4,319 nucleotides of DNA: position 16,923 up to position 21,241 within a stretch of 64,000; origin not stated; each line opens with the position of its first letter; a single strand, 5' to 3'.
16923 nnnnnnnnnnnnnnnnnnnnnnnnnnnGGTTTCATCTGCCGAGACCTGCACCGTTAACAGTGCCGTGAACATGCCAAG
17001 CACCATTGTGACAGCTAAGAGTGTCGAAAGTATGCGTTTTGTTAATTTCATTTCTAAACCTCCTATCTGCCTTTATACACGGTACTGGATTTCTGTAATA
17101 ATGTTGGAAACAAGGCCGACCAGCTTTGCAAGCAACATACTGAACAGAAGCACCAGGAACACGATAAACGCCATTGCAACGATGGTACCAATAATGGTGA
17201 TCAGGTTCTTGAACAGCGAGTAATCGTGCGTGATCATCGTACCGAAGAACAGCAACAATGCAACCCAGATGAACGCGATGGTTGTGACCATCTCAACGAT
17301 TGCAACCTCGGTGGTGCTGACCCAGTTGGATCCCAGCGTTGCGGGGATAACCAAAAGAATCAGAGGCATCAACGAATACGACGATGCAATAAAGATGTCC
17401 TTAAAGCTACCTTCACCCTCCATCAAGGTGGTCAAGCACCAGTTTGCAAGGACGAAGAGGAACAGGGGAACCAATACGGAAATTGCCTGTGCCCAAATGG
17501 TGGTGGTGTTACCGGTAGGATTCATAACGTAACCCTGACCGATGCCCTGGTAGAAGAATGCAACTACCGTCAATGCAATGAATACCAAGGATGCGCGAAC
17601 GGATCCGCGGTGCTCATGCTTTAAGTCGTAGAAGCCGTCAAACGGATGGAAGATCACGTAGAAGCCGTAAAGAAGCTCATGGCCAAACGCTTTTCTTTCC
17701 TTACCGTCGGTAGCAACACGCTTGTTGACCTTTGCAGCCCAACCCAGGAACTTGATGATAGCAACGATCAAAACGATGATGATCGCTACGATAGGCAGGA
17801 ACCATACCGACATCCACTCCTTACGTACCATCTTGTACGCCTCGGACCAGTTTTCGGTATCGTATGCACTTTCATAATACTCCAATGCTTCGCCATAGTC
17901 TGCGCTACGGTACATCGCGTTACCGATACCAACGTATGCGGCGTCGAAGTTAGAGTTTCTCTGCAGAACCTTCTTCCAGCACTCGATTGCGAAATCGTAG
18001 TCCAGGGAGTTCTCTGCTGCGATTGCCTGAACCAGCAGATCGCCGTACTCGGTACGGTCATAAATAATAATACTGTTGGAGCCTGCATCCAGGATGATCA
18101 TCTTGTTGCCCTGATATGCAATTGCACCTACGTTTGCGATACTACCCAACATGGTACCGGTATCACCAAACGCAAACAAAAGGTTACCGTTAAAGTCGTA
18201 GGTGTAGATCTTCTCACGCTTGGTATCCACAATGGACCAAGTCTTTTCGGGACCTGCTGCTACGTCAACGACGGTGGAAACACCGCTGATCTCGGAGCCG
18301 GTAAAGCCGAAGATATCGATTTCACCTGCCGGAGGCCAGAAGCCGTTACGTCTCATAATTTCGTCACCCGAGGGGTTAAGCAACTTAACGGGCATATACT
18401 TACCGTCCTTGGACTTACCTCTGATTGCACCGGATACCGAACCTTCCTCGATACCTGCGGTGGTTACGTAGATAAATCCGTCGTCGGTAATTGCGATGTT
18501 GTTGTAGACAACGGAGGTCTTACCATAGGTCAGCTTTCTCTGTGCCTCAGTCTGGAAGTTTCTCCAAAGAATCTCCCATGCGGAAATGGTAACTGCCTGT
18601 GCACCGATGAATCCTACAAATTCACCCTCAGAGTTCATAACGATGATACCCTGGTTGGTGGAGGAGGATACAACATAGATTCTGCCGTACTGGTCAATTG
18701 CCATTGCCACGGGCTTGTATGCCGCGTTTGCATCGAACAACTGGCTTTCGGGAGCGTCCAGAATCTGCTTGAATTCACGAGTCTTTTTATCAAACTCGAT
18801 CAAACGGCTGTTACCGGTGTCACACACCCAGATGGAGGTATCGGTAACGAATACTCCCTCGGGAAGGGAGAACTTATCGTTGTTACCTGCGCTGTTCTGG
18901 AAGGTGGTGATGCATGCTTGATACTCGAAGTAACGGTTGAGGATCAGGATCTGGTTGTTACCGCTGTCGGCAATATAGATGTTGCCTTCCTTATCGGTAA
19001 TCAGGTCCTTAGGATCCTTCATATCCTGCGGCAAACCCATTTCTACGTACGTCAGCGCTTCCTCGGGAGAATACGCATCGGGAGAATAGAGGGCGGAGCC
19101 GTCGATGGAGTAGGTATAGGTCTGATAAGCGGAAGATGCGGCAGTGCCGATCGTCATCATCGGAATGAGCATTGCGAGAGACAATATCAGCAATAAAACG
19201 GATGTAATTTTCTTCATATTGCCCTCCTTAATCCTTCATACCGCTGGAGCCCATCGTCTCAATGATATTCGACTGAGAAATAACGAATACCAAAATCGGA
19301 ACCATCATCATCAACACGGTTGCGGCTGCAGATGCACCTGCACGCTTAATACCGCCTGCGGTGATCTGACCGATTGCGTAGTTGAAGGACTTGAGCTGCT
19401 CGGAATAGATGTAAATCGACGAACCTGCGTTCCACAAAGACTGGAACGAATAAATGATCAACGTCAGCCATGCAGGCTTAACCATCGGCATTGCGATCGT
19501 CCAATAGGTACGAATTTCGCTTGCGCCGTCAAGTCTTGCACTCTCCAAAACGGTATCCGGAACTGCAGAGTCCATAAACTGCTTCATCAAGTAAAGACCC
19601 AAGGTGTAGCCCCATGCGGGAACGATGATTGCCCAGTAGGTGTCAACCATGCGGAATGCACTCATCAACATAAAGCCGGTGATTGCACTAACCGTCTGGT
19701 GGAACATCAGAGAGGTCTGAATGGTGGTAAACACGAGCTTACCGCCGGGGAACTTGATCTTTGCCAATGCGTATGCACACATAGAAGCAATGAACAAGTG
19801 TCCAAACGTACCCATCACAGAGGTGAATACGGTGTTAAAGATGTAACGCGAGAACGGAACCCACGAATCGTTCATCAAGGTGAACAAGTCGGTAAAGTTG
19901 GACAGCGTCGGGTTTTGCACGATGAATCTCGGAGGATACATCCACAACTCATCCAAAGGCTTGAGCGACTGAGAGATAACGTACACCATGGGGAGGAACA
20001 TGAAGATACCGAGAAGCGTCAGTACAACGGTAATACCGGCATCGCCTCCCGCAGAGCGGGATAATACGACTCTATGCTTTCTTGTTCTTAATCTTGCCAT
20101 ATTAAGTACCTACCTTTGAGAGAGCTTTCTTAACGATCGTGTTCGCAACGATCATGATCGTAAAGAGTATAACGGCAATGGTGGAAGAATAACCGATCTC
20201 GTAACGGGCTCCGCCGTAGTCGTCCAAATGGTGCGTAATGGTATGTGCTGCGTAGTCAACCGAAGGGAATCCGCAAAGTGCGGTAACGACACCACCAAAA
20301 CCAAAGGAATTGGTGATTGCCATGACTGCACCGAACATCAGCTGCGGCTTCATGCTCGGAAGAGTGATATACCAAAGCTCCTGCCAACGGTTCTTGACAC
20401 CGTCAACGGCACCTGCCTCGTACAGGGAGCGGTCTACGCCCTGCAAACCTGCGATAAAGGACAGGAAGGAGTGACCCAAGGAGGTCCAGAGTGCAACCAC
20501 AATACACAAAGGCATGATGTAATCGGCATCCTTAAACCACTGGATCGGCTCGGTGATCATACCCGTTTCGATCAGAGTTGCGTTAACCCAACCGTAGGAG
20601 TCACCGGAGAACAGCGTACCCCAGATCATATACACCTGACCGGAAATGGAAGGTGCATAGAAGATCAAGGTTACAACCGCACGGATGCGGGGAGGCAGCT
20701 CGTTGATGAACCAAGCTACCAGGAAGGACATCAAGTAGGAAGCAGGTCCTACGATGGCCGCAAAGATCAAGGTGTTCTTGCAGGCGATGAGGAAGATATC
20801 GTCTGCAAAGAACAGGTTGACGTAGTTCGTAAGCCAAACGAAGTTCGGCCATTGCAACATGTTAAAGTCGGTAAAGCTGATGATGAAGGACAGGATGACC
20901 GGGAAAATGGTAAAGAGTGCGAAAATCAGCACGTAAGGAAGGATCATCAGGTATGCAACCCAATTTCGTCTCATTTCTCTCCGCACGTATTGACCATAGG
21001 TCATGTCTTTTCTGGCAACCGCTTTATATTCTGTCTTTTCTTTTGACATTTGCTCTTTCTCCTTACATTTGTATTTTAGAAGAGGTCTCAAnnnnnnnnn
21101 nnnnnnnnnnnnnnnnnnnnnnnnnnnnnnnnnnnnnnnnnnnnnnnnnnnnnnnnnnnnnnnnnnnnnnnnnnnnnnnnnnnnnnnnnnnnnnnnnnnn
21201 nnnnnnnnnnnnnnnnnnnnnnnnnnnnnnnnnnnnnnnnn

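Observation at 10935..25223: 14-kb operon coupling two ABC permease pairs (no ATPase) to two ~1300-aa exported proteins and an NHL/Yip1 membrane chimera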

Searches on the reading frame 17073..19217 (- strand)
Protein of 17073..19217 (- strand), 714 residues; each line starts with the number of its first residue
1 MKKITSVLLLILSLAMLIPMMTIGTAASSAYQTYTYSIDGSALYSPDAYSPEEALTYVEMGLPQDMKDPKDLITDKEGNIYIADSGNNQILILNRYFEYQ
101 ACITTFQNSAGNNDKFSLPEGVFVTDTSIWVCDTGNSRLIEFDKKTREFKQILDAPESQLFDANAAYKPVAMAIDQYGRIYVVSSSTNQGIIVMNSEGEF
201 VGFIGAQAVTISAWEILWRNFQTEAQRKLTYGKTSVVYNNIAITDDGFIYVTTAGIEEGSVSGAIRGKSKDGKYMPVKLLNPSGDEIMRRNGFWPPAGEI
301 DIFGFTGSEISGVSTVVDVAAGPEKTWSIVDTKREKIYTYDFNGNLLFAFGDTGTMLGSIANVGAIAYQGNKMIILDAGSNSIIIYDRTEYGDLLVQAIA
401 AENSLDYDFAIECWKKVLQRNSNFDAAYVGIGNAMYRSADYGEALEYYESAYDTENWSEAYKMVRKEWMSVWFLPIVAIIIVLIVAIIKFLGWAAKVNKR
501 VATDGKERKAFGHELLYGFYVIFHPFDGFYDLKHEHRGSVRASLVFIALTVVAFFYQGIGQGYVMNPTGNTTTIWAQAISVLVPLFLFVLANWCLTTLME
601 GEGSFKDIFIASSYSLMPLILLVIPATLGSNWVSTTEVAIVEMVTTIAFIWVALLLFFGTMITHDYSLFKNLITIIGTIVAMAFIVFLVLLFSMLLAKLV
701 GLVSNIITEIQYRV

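Call 3: search_protein_families(library=pfam, proteins=[window:17073-19217:-], max_evalue=0.01)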
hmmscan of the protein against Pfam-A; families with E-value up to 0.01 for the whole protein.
window:17073-19217:- (714 aa): 10 families
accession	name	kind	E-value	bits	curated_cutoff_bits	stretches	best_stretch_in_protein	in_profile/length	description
PF04893.22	Yip1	-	2.6e-14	53.9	28.6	1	520-689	2-172/173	Yip1 domain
PF01436.27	NHL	-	3.9e-09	36.5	20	0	69-92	4-27/28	NHL repeat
PF07719.23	TPR_2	-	2.1e-05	24.7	27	0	427-452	3-28/34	Tetratricopeptide repeat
PF25063.1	ARM_TT21_C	-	0.0002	21.7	35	1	394-458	99-162/209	Tetratricopeptide repeat protein 21 C-terminal ARM domain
PF06739.17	SBBP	-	0.0003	21.1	20.5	0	167-188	13-34/38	Beta-propeller repeat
PF00515.34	TPR_1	-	0.00063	19.9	27.8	0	404-424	14-34/34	Tetratricopeptide repeat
PF13432.12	TPR_16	-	0.002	19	32.7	1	396-453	2-59/65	Tetratricopeptide repeat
PF13424.12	TPR_12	-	0.0064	17.1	30.1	0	406-453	18-73/77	Tetratricopeptide repeat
PF13414.12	TPR_11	-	0.0077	16.3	26.8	0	406-437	9-40/42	TPR repeat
PF07494.17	Reg_prop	-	0.0089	16.6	20.4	0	235-254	5-23/24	Two component regulator propeller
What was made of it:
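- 17073..19217 (-): g4: signal peptide, extracytoplasmic NHL beta-propeller, TPR, one TM helix, and a five-TM Yip1 domain. Pfam Yip1 at 53.9 bits (cut-off 28.6), plus NHL and TPR hits (call 3).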

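Call 5: search_protein_families(library=ncbifam, proteins=[window:17073-19217:-], max_evalue=0.01)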
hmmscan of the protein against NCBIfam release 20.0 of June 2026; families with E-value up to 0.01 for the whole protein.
window:17073-19217:- (714 aa): 2 families
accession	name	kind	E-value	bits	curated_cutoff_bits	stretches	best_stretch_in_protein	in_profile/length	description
NF035926.1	scyF_NHL_VPEP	equivalog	1.5e-10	40.8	350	1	69-210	154-289/376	scytonemin biosynthesis PEP-CTERM protein ScyF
NF033206.1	ScyE_fam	subfamily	6.3e-05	22.7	80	0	168-389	9-168/333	ScyD/ScyE family protein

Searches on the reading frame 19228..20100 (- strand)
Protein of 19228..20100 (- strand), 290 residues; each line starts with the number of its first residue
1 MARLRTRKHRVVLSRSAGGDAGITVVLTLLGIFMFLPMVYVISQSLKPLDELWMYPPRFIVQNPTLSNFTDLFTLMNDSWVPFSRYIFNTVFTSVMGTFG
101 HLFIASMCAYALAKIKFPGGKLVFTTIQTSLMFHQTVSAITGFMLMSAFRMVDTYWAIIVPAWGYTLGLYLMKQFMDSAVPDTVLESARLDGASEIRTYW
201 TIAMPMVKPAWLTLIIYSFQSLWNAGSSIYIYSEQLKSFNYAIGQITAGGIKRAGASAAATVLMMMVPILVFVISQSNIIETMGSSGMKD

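Call 3: search_protein_families(library=pfam, proteins=[window:19228-20100:-], max_evalue=0.01)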
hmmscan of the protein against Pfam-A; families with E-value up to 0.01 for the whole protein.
window:19228-20100:- (290 aa): 1 family
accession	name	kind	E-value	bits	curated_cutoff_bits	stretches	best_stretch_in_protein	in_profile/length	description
PF00528.27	BPD_transp_1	-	8.9e-08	32.5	26.4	1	141-278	35-177/184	Binding-protein-dependent transport system inner membrane component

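Call 5: search_protein_families(library=ncbifam, proteins=[window:19228-20100:-], max_evalue=0.01)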
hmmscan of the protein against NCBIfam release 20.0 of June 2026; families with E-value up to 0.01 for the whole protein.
window:19228-20100:- (290 aa): 10 families
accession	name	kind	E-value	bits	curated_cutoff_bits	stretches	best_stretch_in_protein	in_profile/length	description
NF008210.0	PRK10973.1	equivalog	4.6e-18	65.9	297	1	28-279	16-272/281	sn-glycerol-3-phosphate ABC transporter permease UgpE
NF040932.1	ABC_arch_GlcU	equivalog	1.4e-16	61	340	1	24-277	6-258/272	glucose ABC transporter permease GlcU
NF008231.0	PRK10998.1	equivalog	1.5e-11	44.4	261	1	75-290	73-296/296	maltose ABC transporter permease MalG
TIGR01581.1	Mo_ABC_porter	hypoth_equivalog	2.6e-07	30.4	210.3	1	90-231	26-181/225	ABC transporter permease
NF007047.0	PRK09500.1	equivalog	3.5e-06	26.8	326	1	28-276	12-249/257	spermidine/putrescine ABC transporter permease PotC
TIGR02141.1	modB_ABC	equivalog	3.4e-05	23.6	182.6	1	92-224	5-151/208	molybdate ABC transporter permease subunit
NF006939.0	PRK09421.1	equivalog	5.4e-05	22.7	262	0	183-264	122-203/230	molybdate ABC transporter permease subunit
NF040839.1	tungstate_WtpB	equivalog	0.00021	21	340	1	67-274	28-243/251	tungstate ABC transporter permease WtpB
NF007852.0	PRK10561.1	equivalog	0.00044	20.2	335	1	178-273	182-283/295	sn-glycerol-3-phosphate ABC transporter permease UgpA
NF008232.0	PRK10999.1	equivalog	0.00068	18.5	392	1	158-224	379-445/520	maltose ABC transporter permease MalF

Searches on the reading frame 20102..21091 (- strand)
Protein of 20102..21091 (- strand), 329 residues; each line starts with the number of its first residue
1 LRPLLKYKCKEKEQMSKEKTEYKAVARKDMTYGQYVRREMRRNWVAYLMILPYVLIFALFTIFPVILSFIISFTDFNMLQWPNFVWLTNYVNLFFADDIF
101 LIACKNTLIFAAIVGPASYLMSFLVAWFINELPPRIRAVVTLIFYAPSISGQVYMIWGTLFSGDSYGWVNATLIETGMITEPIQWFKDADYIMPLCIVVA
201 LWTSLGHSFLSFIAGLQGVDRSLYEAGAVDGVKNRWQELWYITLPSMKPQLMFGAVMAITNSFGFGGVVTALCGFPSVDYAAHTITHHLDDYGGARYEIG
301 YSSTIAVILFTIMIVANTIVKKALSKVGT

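Call 3: search_protein_families(library=pfam, proteins=[window:20102-21091:-], max_evalue=0.01)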
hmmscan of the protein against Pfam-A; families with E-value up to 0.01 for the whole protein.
window:20102-21091:- (329 aa): 1 family
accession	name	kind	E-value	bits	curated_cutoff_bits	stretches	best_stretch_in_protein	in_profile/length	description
PF00528.27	BPD_transp_1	-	9.1e-07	29.2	26.4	1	136-320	20-175/184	Binding-protein-dependent transport system inner membrane component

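Call 5: search_protein_families(library=ncbifam, proteins=[window:20102-21091:-], max_evalue=0.01)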
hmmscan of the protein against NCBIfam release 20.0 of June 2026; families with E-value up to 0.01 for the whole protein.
window:20102-21091:- (329 aa): 12 families
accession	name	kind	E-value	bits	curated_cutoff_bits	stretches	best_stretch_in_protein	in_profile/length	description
NF007852.0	PRK10561.1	equivalog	2.8e-17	63.5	335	1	37-320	5-283/295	sn-glycerol-3-phosphate ABC transporter permease UgpA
NF040931.1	ABC_arch_GlcT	equivalog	2.3e-11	43.9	360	1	50-276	2-225/278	glucose ABC transporter permease GlcT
NF007044.0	PRK09497.1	equivalog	6.1e-11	42.3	348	1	49-290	14-245/285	spermidine/putrescine ABC transporter permease PotB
NF007963.0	PRK10683.1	equivalog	1.1e-09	38.2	489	1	13-318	8-303/317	putrescine ABC transporter permease PotH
TIGR02139.1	permease_CysT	equivalog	3.5e-05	23.5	246.1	1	88-320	37-259/265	sulfate ABC transporter permease subunit CysT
TIGR00969.1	3a0106s02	subfamily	4.1e-05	23.2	240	1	90-322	49-267/272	sulfate ABC transporter permease subunit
NF008232.0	PRK10999.1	equivalog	6.4e-05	21.9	392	1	120-253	307-434/520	maltose ABC transporter permease MalF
TIGR01581.1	Mo_ABC_porter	hypoth_equivalog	0.00014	21.5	210.3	1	195-313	104-219/225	ABC transporter permease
NF006939.0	PRK09421.1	equivalog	0.00014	21.3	262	1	214-323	114-223/230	molybdate ABC transporter permease subunit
TIGR02141.1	modB_ABC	equivalog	0.00027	20.6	182.6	1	200-311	87-195/208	molybdate ABC transporter permease subunit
TIGR02140.1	permease_CysW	equivalog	0.00041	19.9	329.1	1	88-316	34-251/261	sulfate ABC transporter permease subunit CysW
NF008620.0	PRK11602.1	equivalog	0.0042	16.3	442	0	38-324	11-272/291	sulfate/thiosulfate ABC transporter permease CysW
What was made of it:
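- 20102..21091 (-): g2: MalF/UgpA-like permease of pair 1 (start codon uncertain). BPD_transp_1 hit with best NCBIfam match UgpA (calls 3, 5).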
